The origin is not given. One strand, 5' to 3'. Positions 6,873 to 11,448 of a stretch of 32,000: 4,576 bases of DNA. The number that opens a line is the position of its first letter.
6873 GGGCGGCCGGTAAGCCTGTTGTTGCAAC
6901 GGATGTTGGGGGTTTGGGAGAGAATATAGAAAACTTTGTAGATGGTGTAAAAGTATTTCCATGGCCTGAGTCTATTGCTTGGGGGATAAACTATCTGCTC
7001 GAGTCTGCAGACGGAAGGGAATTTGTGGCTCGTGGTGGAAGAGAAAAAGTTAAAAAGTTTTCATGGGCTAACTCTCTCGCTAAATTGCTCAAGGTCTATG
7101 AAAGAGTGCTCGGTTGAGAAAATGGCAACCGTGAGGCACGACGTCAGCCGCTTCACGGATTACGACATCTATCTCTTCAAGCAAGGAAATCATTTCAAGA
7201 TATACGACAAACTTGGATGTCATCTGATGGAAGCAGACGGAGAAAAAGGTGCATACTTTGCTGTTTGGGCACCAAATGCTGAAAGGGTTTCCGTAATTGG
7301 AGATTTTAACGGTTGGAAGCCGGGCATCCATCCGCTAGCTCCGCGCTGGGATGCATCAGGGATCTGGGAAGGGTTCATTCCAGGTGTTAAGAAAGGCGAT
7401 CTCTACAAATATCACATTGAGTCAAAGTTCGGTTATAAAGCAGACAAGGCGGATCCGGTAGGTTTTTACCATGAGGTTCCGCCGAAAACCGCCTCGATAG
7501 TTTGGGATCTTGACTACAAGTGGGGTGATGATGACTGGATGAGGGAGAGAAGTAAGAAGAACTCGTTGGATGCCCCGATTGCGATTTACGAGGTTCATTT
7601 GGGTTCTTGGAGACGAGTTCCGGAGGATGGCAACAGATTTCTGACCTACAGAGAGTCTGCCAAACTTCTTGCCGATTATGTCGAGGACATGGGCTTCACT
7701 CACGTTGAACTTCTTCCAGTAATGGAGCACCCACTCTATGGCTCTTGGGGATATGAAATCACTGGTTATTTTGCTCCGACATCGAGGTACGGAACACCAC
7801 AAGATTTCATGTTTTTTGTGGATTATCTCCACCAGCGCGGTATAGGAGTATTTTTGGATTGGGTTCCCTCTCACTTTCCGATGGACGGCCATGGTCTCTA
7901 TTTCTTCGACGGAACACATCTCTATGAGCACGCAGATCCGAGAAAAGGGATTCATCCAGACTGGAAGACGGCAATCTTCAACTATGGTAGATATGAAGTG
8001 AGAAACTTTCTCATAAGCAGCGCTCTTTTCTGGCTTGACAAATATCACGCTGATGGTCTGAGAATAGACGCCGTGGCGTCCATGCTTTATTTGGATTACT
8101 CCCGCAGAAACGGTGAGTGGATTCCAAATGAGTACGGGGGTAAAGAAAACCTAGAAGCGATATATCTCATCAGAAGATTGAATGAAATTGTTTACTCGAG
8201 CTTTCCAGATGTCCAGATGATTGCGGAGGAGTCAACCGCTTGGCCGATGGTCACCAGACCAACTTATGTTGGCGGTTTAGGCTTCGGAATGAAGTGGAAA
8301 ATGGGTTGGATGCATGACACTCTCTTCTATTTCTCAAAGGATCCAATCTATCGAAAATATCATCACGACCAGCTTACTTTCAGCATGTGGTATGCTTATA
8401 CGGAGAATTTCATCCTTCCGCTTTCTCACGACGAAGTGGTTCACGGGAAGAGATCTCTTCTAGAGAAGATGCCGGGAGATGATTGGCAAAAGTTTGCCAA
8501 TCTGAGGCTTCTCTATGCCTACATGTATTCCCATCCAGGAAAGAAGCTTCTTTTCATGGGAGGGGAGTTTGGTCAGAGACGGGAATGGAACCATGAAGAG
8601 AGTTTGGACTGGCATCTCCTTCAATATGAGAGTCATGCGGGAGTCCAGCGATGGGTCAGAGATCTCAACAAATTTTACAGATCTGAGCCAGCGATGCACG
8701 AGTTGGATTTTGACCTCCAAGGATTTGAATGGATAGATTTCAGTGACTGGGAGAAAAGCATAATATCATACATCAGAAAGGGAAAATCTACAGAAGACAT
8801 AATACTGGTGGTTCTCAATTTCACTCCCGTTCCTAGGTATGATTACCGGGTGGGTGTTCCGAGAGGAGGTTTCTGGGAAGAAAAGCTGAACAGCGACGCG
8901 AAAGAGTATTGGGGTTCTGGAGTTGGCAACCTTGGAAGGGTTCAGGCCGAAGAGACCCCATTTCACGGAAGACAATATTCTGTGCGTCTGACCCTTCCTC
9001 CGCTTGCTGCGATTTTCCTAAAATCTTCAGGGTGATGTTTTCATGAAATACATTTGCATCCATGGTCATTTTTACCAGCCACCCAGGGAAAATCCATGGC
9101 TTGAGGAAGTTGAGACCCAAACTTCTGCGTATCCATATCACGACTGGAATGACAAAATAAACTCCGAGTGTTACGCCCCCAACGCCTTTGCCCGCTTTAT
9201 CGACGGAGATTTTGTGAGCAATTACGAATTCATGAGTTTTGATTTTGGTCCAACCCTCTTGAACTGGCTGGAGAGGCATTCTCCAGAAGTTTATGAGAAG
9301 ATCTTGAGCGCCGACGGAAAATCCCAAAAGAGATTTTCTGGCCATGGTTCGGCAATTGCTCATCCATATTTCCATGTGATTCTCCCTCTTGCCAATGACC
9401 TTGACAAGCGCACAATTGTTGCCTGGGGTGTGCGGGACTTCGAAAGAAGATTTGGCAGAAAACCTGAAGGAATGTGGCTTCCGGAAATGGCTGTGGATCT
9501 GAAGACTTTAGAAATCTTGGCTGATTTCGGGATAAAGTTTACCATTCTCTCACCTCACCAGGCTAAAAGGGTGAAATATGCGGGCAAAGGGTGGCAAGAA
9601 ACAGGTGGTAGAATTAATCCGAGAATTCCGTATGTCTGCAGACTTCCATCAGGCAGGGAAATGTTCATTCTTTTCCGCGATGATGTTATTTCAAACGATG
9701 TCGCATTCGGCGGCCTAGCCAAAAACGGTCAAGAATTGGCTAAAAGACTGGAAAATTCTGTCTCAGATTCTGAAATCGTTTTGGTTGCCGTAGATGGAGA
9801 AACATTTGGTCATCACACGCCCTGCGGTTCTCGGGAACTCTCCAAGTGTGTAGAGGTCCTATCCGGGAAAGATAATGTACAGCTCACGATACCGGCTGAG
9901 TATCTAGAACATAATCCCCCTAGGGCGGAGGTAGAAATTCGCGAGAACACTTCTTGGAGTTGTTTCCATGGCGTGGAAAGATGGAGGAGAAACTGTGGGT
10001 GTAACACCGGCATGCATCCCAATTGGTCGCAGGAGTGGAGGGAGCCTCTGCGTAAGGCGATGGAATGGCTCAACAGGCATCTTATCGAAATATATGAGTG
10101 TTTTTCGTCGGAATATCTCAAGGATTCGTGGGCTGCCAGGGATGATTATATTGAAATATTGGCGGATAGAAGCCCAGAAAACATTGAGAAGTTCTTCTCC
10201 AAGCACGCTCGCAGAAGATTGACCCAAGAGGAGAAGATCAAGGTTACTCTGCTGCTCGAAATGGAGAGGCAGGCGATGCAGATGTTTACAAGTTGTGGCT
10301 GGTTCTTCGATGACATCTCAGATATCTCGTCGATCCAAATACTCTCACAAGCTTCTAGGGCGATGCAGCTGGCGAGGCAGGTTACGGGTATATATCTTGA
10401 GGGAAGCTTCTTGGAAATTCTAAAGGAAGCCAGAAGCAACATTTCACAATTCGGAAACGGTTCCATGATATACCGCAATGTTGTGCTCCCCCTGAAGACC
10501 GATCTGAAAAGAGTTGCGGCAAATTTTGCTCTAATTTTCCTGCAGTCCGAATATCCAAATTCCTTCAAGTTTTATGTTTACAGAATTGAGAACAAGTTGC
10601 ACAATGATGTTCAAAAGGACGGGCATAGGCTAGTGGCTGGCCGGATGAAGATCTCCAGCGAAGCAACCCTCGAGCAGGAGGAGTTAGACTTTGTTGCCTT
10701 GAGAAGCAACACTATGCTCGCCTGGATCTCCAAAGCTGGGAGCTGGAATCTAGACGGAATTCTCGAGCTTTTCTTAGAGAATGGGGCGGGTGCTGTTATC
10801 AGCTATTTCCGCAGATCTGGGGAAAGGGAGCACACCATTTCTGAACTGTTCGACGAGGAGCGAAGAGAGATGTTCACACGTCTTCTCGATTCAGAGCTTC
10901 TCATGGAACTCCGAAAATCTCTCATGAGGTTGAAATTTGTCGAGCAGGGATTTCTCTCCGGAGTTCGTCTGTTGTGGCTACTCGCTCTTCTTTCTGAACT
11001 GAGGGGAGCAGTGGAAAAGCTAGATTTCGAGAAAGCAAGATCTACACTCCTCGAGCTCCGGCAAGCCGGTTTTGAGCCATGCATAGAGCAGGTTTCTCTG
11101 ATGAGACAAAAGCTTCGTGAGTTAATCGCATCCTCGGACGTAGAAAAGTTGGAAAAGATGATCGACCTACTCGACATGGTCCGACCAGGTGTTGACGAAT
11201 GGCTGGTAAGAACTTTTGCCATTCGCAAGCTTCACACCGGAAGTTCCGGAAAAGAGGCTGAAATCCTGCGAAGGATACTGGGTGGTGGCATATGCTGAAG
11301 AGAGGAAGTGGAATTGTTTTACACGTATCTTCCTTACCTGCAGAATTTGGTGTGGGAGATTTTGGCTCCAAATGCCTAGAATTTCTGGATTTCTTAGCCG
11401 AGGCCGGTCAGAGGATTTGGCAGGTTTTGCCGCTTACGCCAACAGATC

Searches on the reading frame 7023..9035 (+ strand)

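Call 8: search_protein_families(library=pfam, proteins=[window:7023-9035:+], max_evalue=0.001)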
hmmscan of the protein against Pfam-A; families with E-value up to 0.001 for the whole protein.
window:7023-9035:+ (670 aa): 3 families
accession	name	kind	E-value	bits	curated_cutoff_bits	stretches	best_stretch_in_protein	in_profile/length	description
PF02806.24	Alpha-amylase_C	-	1.3e-25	90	21.2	1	570-667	1-93/95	Alpha amylase, C-terminal all-beta domain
PF02922.24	CBM_48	-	2.5e-21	76.2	22.4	1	63-146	1-82/83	Carbohydrate-binding module 48 (Isoamylase N-terminal domain)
PF00128.31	Alpha-amylase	-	5.1e-15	56.1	22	2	218-285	26-92/446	Alpha amylase, catalytic domain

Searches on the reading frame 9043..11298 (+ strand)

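Call 8: search_protein_families(library=pfam, proteins=[window:9043-11298:+], max_evalue=0.001)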
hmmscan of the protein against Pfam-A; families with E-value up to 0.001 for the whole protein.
window:9043-11298:+ (751 aa): 2 families
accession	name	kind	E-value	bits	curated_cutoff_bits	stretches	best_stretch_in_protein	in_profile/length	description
PF12055.13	DUF3536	-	6.1e-82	275.6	25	1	328-554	1-227/284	Domain of unknown function (DUF3536)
PF03065.20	Glyco_hydro_57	-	4.5e-22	79.1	21.2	1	65-299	72-290/291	Glycosyl hydrolase family 57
